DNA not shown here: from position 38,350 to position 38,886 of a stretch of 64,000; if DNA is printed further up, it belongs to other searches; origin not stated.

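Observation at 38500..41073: NHLP/Nif11-leader-like small protein with GG motif adjacent to a REC / histidine kinase / OmpR regulator module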

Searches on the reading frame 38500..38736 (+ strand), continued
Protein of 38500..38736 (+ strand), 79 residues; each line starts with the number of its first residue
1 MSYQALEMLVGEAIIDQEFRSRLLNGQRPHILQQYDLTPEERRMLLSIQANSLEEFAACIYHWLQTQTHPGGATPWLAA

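Call 33: find_related_loci(query=A3, collection=genome_contigs, flank=10000)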
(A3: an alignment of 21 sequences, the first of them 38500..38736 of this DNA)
Query A3 (79 aa) in genome_contigs; peptide patterns used: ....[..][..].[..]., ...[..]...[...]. (x = any residue, [..] = any of these).
84 stretches matched a pattern; 12 encode a relative of the query (tblastn E <= 1e-3); 12 distinct loci.
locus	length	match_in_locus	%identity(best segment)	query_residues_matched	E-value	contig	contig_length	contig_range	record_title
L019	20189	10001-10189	57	5-67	3e-21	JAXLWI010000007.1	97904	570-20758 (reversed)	MAG: Anaerolineae bacterium isolate STL-CHL19 C2.143.fa-7, whole genome shotgun sequence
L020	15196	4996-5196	52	1-67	2e-20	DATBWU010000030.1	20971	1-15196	MAG TPA_asm: Anaerolineae bacterium isolate SMAG_U7549 k141_824603, whole genome shotgun sequence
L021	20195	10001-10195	55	3-67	2e-20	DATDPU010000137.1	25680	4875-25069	MAG TPA_asm: Anaerolineae bacterium isolate SMAG_U7929 k141_1246394, whole genome shotgun sequence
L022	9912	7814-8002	54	5-67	2e-20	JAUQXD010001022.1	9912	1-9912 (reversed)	MAG: Thermoflexales bacterium isolate BIN20 contig_224823, whole genome shotgun sequence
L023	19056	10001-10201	51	1-67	3e-20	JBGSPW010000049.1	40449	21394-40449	MAG: Thermoflexales bacterium isolate JTS-AC314 k141_1981995, whole genome shotgun sequence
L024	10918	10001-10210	49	1-70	5e-20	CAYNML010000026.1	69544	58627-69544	MAG TPA_asm: uncultured Anaerolineae bacterium isolate binchicken_co107_373 genome assembly, contig: NODE_979_length_695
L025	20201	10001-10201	51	1-67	9e-20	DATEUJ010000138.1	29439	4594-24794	MAG TPA_asm: Anaerolineae bacterium isolate SMAG_U8338 k141_1100316, whole genome shotgun sequence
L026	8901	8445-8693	45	1-74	2e-19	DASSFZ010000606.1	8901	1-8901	MAG TPA_asm: Anaerolineae bacterium isolate SMAG_U1019 k141_1388105, whole genome shotgun sequence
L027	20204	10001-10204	47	1-68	3e-19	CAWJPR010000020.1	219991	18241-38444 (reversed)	MAG: uncultured Chloroflexia bacterium isolate MFD02979.bin.1.11 genome assembly, contig: contig_97798, whole genome sho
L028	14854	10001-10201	49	6-72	8e-19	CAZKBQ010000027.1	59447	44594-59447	MAG TPA_asm: uncultured Anaerolineae bacterium isolate SRP290908_co1_178 genome assembly, contig: NODE_510_length_59447_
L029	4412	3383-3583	48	1-67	1e-18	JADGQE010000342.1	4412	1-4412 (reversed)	MAG: Thermoflexales bacterium isolate Chersky.3_67 contig-100_17526, whole genome shotgun sequence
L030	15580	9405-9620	33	1-67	3e-7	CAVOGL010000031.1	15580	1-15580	MAG: uncultured Chloroflexia bacterium isolate MFD09964.bin.2.169 genome assembly, contig: contig_88474, whole genome sh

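Call 42: search_solved_structures(query=A1, max_evalue=10, show_alignments=3)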
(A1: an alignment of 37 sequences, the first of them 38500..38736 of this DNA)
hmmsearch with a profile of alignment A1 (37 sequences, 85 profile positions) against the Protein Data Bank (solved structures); distinct sequences matched with E-value up to 10: 14.
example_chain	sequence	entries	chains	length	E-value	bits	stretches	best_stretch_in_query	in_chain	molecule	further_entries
4ob1_A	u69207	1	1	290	0.056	16.6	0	8-37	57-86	Cobalt-containing nitrile hydratase subunit alpha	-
6lk7_A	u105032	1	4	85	0.096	15.8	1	3-54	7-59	Nitrile hydratase, alpha chain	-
1v29_A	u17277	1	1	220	1.2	12.3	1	8-33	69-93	nitrile hydratase a chain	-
7qop_A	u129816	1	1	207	1.3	12.3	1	8-33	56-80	Nitrile hydratase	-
7qom_A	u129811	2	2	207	1.3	12.2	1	8-33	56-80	Nitrile hydratase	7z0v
2dpp_A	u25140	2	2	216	1.4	12.1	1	8-33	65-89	Nitrile hydratase alpha subunit | Nitrile hydratase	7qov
3hht_A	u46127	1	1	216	1.4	12.1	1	8-33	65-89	Nitrile hydratase alpha subunit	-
7qoy_A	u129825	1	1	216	1.4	12.1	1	8-33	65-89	Nitrile hydratase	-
7qou_A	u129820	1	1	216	1.5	12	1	8-33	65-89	Nitrile hydratase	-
1ahj_A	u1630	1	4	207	1.6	11.9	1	8-30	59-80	NITRILE HYDRATASE (SUBUNIT ALPHA)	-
2ahj_A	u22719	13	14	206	1.7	11.9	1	8-30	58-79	NITRILE HYDRATASE | Nitrile hydratase subunit alpha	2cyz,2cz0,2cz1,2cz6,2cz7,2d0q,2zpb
2qdy_A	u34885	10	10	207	1.7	11.9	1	8-30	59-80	Nitrile hydratase subunit alpha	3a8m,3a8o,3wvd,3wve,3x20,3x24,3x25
3a8g_A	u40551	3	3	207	1.7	11.9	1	8-30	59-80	Nitrile hydratase subunit alpha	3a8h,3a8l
2zcf_A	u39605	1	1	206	1.8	11.8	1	8-27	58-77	Nitrile hydratase subunit alpha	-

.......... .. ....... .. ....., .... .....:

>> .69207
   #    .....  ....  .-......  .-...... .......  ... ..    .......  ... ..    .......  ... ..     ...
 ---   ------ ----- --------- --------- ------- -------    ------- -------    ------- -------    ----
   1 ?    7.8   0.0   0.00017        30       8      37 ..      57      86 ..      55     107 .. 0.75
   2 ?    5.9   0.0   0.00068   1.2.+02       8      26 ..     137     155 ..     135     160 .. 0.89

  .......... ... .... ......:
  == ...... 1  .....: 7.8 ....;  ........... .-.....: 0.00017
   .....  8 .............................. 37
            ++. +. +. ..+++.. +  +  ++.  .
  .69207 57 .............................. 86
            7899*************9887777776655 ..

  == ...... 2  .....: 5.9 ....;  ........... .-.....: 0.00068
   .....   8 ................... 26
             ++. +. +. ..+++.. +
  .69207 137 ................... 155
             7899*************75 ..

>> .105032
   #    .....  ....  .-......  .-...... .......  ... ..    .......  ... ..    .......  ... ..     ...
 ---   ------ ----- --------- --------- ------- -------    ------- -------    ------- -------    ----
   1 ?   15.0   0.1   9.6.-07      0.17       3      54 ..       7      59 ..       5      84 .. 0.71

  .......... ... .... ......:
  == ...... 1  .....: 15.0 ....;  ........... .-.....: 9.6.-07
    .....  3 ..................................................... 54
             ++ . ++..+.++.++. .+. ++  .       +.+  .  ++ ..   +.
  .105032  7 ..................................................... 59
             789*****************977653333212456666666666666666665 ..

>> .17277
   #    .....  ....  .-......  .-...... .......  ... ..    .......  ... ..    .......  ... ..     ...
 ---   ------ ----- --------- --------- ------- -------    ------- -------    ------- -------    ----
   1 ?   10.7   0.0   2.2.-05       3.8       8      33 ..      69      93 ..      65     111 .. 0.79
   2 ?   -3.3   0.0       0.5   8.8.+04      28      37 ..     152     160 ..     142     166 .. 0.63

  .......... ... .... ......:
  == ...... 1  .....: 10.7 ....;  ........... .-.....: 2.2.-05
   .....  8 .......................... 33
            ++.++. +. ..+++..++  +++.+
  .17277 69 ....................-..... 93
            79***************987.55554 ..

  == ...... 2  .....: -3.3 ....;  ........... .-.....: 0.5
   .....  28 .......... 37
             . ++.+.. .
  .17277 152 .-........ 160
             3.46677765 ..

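Call 46: search_protein_families(library=pfam, proteins=[L011:3363-6563:+, L011:7653-8024:+, L013:7186-7977:+, L030:8789-9379:+], max_evalue=1)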
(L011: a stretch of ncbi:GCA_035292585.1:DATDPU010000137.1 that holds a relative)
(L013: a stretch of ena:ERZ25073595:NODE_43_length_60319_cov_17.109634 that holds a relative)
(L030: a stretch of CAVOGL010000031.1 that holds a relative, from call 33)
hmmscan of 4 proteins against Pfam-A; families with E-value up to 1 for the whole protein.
L011:3363-6563:+ (1067 aa): 19 families
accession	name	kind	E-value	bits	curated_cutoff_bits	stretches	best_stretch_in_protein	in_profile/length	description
PF13424.12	TPR_12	-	9e-27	93.5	30.1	4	617-688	3-76/77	Tetratricopeptide repeat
PF03704.23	BTAD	-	4.2e-23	82.8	22.1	1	925-1066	2-146/146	Bacterial transcriptional activator domain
PF13374.12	TPR_10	-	2.3e-12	46.9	27.5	5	540-569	5-34/42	Tetratricopeptide repeat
PF07719.23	TPR_2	-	3.1e-11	42.9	27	3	577-604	1-28/34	Tetratricopeptide repeat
PF13176.12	TPR_7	-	9.1e-10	38.3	27.9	2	620-651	2-33/36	Tetratricopeptide repeat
PF17874.7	TPR_MalT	-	2e-08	34.3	45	2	582-735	45-199/336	MalT-like TPR region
PF00515.34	TPR_1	-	2.6e-08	33.8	27.8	0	991-1012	10-31/34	Tetratricopeptide repeat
PF13181.12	TPR_8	-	7.5e-06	26.2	25.7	0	538-564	2-28/34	Tetratricopeptide repeat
PF13401.12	AAA_22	-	4.6e-05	24.2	27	1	35-149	5-107/130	AAA domain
PF13428.12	TPR_14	-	0.0027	18.7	23.5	0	983-1010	2-29/44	Tetratricopeptide repeat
PF25199.1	nSTAND_NTPase5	-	0.0047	17.2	34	1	30-59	36-65/145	Novel STAND NTPase 5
PF13191.12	AAA_16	-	0.0063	17.5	32.6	1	21-161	4-165/167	AAA ATPase domain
PF24603.1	TPR_30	-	0.061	14.2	29.7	0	600-646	21-67/100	Tetratricopeptide repeat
PF01637.24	ATPase_2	-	0.083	13.1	33.2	1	26-156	8-141/225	ATPase domain predominantly from Archaea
PF13245.12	AAA_19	-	0.1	13.2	25.1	1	31-54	7-30/134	AAA domain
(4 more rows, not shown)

L011:7653-8024:+ (124 aa): 3 families
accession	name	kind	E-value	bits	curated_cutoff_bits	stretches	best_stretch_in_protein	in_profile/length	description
PF00072.30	Response_reg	-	2e-23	83.1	30.2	1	8-118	2-110/111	Response regulator receiver domain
PF02985.28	HEAT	-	0.053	14.2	23.5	1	78-100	1-22/31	HEAT repeat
PF20161.5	VpsR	-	0.086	13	23.7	1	13-56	18-59/121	VpsR domain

L013:7186-7977:+ (264 aa): 1 family
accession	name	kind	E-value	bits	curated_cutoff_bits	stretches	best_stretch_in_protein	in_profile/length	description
PF06114.19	Peptidase_M78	-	1.5e-08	34.9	22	1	57-166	8-123/123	IrrE N-terminal-like domain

L030:8789-9379:+ (197 aa): 2 families
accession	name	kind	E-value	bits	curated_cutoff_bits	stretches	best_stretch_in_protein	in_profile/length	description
PF17248.7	DUF5317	-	2.1e-32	112.7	25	1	31-179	2-149/151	Family of unknown function (DUF5317)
PF04995.19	CcmD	-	0.11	13.1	25.6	1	5-30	13-38/44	Heme exporter protein D (CcmD)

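Call 50: predict_structure(alignment_id=A1)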
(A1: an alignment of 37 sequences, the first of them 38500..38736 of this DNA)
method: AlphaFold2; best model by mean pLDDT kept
length: 79 residues; sequences in the alignment: 37
mean_pLDDT: 83.6   pTM: 0.67
mean pLDDT of the five models: 83.6, 82.8, 82.1, 82.0, 81.5
residues with pLDDT >= 90: 37; 70-90: 29; 50-70: 9; < 50: 4
segments of 3 or more residues with pLDDT < 50: none
pLDDT, mean of each block of 10 residues (from residue 1): 83 92 90 89 90 91 80 51
secondary structure, 60 per line:
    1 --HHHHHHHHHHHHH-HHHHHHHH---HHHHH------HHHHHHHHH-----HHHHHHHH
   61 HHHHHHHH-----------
elements in order: H3-15 H17-24 H28-32 H39-47 H53-68

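Call 52: search_protein_families(library=ncbifam, alignment_id=A3, max_evalue=1)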
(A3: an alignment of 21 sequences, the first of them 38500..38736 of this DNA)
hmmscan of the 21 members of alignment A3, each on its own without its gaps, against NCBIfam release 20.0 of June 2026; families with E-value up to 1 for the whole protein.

A. member 1, window:38500-38736:+ (79 aa): 2 families
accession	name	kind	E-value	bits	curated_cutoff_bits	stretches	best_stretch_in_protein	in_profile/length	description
NF038399.1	NH_RiPP_Os17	domain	2.8e-11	43.3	40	1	4-63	1-61/63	Os1348 family NHLP clan protein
NF033431.1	cinnamycin_RiPP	subfamily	0.1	13.3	35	1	7-26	2-21/81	cinnamycin family lantibiotic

B. families by the number of members that match (of 21 scanned): 4 families
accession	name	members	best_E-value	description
NF038399.1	NH_RiPP_Os17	21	1.9e-13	Os1348 family NHLP clan protein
NF033431.1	cinnamycin_RiPP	9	0.021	cinnamycin family lantibiotic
NF045560.1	aroma_sacti_dom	3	0.093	aroma-sacti cluster domain-containing protein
NF045559.1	sacti_RiPP_CxC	1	0.14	StsA-related sactipeptide RiPP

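Call 53: fold_search(model_id=the predicted structure, library=pdb)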
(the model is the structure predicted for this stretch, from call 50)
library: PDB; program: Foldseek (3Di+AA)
matches with E <= 10: 17; with E <= 0.001: 0
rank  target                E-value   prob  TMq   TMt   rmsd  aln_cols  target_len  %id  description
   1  5f3x_B                2.6e+00  0.08  0.29  0.30  10.1        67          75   15  Crystal structure of Harmonin NPDZ1 in complex with ANKS4B SAM-PBM (released 2016-03-16)
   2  8e73_F                2.9e+00  0.06  0.26  0.19  13.9        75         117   16  Vigna radiata supercomplex I+III2 (full bridge) (released 2023-01-11)
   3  8pia_A                4.7e+00  0.02  0.21  0.15  13.2        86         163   16  DNA binding domain of HNF-1A bound to P2-HNF4A promoter DNA variant (P2 -181G>T) (released 2024-06-19)
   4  8xas_C                6.4e+00  0.06  0.28  0.33   9.8        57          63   14  Crystal structure of AtARR1-DBD in complex with a DNA fragment (released 2024-01-24)
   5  3k1r_B                7.3e+00  0.04  0.29  0.31  10.7        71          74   14  Structure of harmonin NPDZ1 in complex with the SAM-PBM of Sans (released 2010-01-26)
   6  5t2a_i                7.7e+00  0.04  0.28  0.19  14.3        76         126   14  CryoEM structure of the Leishmania donovani 80S ribosome at 2.9 Angstrom resolution (released 2017-01-25)
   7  8pi7_B                7.7e+00  0.02  0.21  0.14  13.4        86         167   14  DNA binding domain of HNF-1A bound to P2-HNF4A promoter DNA variant (P2 -169C>T) (released 2024-06-19)
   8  9a1b_MODEL_1_A        8.2e+00  0.06  0.30  0.38   5.9        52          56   17  CS-Rosetta structure of engineered IgG-binding domain of protein G (GB) - model A1 (released 2022-06-24)
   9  2kr0_MODEL_1_A        8.2e+00  0.04  0.31  0.08   6.8        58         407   19  Solution structure of the proteasome ubiquitin receptor Rpn13 (released 2010-05-26)
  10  6icv_A                8.2e+00  0.04  0.32  0.07  14.8        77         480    6  Structure of SETD3 bound to SAH and unmodified actin (released 2019-02-27)
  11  8qhu_a                8.2e+00  0.04  0.28  0.19  12.9        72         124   14  CRYO-EM STRUCTURE OF LEISHMANIA MAJOR 80S RIBOSOME : LM32Cs1C1 snoRNA overexpression (released 2025-02-12)
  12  6ox5_A                9.3e+00  0.02  0.24  0.06  14.8        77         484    6  A SETD3 Mutant (N255A) in Complex with an Actin Peptide with His73 Replaced with Lysine (released 2019-08-21)
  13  6lk7_C                9.9e+00  0.11  0.45  0.51   3.7        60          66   22  crystal structure of Os1348 from Pseudomonas sp. Os17 (released 2020-11-11)
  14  9hvd_K                9.9e+00  0.06  0.29  0.14   4.4        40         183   20  Native human P-eIF2-eIF2B complex (released 2025-11-19)
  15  5j0k_B                9.9e+00  0.03  0.26  0.28  13.5        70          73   20  De novo design of protein homo-oligomers with modular hydrogen bond network-mediated specificity (released 2016-05-25)
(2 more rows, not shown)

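Call 63: find_encoding_contigs(protein=P0078, flank=7000, max_places=1)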
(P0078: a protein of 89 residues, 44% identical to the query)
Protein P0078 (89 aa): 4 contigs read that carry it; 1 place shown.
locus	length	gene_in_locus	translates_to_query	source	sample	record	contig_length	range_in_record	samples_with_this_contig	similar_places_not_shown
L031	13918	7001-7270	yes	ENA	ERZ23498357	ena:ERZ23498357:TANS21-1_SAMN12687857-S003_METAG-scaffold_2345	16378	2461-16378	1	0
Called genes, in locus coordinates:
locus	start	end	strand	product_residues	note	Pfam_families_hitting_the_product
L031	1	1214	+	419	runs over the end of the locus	PF01933:CofD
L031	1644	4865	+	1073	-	PF25873:WHD_MalT, PF13424:TPR_12 (weak), PF17874:TPR_MalT, PF13424:TPR_12, PF17874:TPR_MalT, PF13432:TPR_16 (weak), PF13424:TPR_12, PF03704:BTAD, +13 more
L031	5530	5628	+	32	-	-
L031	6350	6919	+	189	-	PF17248:DUF5317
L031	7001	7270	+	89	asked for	PF14407:Frankia_peptide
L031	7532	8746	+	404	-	PF07690:MFS_1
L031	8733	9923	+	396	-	PF01546:Peptidase_M20, PF07687:M20_dimer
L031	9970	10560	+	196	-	PF04542:Sigma70_r2, PF08281:Sigma70_r4_2, PF04545:Sigma70_r4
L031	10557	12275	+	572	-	PF18915:DUF5667, PF17963:Big_9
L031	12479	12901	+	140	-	-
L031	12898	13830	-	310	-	PF01073:3Beta_HSD, PF01370:Epimerase, PF02719:Polysacc_synt_2, PF04321:RmlD_sub_bind, PF05368:NmrA, PF13460:NAD_binding_10, PF16363:GDP_Man_Dehyd, PF07993:NAD_binding_4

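Call 64: find_encoding_contigs(protein=P0215, flank=7000, max_places=1)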
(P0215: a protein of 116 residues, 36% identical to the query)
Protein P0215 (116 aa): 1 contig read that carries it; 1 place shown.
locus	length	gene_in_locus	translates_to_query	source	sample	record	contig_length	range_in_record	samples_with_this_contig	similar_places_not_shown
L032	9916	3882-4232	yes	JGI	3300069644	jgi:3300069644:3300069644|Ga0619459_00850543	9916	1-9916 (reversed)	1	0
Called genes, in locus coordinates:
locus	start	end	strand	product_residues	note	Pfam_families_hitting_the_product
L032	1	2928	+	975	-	?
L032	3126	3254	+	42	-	-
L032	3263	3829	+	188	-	PF17248:DUF5317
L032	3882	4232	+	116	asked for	PF14407:Frankia_peptide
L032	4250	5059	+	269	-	PF00512:HisKA, PF02518:HATPase_c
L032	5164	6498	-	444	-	PF03816:LytR_cpsA_psr, PF13399:LytR_C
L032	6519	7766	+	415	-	PF12844:HTH_19 (weak), PF13413:HTH_25, PF13464:RodZ_C (weak)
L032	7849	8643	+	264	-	PF02475:TRM5-TYW2_MTfase, PF05050:Methyltransf_21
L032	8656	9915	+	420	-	?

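Call 74: find_encoding_contigs(protein=P0140, flank=6000, max_places=3)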
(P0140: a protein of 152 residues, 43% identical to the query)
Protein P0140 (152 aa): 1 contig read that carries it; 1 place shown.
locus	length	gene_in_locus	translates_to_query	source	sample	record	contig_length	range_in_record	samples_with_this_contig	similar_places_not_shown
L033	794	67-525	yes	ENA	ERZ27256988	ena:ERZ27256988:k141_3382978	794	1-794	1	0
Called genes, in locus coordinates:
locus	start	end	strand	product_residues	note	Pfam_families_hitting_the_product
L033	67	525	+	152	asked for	-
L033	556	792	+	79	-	?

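Call 77: search_protein_families(library=pfam, proteins=[P0141, P0113, P0047, P0118], max_evalue=0.01)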
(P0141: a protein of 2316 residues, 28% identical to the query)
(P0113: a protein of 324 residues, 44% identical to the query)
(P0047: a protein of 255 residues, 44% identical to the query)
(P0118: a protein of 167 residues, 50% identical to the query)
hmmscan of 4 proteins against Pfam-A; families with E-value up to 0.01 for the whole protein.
P0141 (2316 aa): 3 families
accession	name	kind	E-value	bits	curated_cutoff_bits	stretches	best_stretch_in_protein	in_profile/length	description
PF23083.1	FF_RHG35_4th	-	1.4e-14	54.5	27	0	1137-1163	23-49/55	Rho GTPase-activating protein 35-like, FF domain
PF01191.24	RNA_pol_Rpb5_C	-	1.5e-11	44.3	23.5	0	1367-1393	13-39/73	RNA polymerase Rpb5, C-terminal domain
PF07993.18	NAD_binding_4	-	6.6e-05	22.6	20.1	0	1560-1613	157-199/258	Male sterility protein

P0113 (324 aa): 2 families
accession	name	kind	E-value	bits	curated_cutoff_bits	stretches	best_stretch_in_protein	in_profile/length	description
PF06114.19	Peptidase_M78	-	1.2e-08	35.2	22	1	131-238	9-122/123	IrrE N-terminal-like domain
PF14407.11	Frankia_peptide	-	2.6e-05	24.8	48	1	9-62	5-59/63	Ribosomally synthesized peptide prototyped by Frankia Franean1_4349.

P0047 (255 aa): 2 families
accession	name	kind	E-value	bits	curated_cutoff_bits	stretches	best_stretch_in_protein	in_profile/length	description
PF06114.19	Peptidase_M78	-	6.9e-14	52.2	22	1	144-252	8-122/123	IrrE N-terminal-like domain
PF14407.11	Frankia_peptide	-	0.001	19.8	48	1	8-50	4-47/63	Ribosomally synthesized peptide prototyped by Frankia Franean1_4349.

P0118 (167 aa): 0 families
